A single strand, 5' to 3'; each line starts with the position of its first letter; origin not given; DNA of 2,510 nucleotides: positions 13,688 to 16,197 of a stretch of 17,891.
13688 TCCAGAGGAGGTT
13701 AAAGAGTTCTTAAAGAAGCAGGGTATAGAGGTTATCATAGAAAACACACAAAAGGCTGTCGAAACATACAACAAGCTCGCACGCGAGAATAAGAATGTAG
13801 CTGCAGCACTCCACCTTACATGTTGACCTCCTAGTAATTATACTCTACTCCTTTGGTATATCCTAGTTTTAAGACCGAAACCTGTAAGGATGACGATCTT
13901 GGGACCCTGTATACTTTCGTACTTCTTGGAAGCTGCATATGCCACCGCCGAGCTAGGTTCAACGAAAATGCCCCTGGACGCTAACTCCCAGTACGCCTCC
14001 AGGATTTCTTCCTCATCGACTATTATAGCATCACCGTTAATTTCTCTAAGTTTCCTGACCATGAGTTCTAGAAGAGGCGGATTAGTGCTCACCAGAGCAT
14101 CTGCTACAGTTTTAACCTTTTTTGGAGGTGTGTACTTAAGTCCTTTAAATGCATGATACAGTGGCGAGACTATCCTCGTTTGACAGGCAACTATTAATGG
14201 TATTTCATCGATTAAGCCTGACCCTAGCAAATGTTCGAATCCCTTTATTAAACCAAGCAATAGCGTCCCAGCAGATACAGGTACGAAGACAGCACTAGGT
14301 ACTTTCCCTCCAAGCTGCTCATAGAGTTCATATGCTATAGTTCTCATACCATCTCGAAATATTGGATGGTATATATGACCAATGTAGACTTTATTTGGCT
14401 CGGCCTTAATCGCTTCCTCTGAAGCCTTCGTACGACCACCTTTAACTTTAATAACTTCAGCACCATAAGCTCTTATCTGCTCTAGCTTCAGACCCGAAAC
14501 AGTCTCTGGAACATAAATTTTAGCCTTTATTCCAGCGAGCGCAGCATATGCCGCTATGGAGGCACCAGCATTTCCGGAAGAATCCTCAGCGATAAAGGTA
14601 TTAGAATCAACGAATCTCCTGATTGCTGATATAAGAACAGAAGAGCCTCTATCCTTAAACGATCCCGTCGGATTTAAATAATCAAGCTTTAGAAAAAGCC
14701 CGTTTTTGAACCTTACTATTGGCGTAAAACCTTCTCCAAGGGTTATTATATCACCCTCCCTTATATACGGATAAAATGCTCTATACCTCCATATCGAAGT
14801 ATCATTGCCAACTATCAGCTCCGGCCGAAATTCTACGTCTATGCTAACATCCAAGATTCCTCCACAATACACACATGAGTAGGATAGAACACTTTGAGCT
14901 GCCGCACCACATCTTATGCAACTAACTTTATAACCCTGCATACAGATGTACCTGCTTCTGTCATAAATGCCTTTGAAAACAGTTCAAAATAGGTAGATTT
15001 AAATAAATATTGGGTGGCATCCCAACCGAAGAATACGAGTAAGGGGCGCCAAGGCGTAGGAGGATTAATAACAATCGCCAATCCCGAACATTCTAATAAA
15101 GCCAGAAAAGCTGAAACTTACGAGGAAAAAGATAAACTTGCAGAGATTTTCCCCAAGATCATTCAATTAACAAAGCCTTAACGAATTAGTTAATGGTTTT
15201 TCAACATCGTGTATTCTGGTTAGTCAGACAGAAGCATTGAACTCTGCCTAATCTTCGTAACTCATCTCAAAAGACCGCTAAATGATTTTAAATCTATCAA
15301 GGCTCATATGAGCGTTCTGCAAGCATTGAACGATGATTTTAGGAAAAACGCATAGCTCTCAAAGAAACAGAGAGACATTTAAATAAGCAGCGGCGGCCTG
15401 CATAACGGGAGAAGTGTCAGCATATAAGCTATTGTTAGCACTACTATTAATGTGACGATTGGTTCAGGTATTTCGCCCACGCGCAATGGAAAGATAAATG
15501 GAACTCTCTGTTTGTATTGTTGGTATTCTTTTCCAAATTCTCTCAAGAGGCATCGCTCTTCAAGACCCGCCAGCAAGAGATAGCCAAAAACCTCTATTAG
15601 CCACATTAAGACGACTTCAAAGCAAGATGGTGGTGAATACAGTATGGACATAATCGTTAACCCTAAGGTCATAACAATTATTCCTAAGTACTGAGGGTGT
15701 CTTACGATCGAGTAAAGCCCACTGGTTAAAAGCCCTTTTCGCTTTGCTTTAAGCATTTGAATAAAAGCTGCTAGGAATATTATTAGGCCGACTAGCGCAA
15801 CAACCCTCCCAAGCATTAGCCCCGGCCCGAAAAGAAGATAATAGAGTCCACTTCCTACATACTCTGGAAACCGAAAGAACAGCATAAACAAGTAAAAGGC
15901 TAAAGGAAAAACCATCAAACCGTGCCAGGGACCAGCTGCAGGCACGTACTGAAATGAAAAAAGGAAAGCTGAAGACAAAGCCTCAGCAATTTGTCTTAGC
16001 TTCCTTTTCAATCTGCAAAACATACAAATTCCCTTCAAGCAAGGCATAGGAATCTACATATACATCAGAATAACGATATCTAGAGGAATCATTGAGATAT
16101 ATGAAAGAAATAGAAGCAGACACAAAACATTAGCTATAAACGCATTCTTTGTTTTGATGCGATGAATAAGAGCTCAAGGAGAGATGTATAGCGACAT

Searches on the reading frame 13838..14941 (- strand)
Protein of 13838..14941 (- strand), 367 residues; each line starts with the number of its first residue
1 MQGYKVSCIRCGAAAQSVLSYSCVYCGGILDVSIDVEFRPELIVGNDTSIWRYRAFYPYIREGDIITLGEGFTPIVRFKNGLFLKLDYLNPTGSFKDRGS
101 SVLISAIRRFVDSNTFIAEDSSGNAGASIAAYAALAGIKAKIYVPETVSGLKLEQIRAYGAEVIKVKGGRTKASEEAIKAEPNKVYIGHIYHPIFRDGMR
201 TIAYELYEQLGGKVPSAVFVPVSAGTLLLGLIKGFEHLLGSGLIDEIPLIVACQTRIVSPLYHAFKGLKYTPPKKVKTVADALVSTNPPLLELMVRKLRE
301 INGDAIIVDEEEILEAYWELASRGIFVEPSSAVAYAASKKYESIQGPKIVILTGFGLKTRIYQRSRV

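Call 7: search_protein_families(library=pfam, proteins=[window:13838-14941:-], max_evalue=0.01)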
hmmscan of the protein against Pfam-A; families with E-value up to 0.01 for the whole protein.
window:13838-14941:- (367 aa): 1 family
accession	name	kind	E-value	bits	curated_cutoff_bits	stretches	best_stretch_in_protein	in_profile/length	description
PF00291.31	PALP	-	1.6e-68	231.7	35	1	66-351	1-291/295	Pyridoxal-phosphate dependent enzyme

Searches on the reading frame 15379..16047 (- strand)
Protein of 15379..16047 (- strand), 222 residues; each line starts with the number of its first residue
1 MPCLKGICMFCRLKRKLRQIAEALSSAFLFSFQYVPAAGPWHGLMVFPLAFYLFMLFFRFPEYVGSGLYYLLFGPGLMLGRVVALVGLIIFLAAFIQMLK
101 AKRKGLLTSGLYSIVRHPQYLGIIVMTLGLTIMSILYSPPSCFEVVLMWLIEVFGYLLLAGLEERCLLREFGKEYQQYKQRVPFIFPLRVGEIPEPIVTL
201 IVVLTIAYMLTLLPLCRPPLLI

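Call 7: search_protein_families(library=pfam, proteins=[window:15379-16047:-], max_evalue=0.01)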
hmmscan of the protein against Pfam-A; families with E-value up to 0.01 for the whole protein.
window:15379-16047:- (222 aa): 4 families
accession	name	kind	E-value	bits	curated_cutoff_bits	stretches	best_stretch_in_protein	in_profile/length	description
PF01222.22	ERG4_ERG24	-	1.5e-07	31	27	1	100-187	345-428/432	Ergosterol biosynthesis ERG4/ERG24 family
PF06966.17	DUF1295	-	7.8e-07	29.2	20.4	1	78-182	122-235/235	Protein of unknown function (DUF1295)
PF04191.18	PEMT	-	7e-06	26.9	25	1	103-173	39-104/105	Phospholipid methyltransferase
PF04140.19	ICMT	-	8.4e-06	26.6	24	1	81-134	12-63/95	Isoprenylcysteine carboxyl methyltransferase (ICMT) family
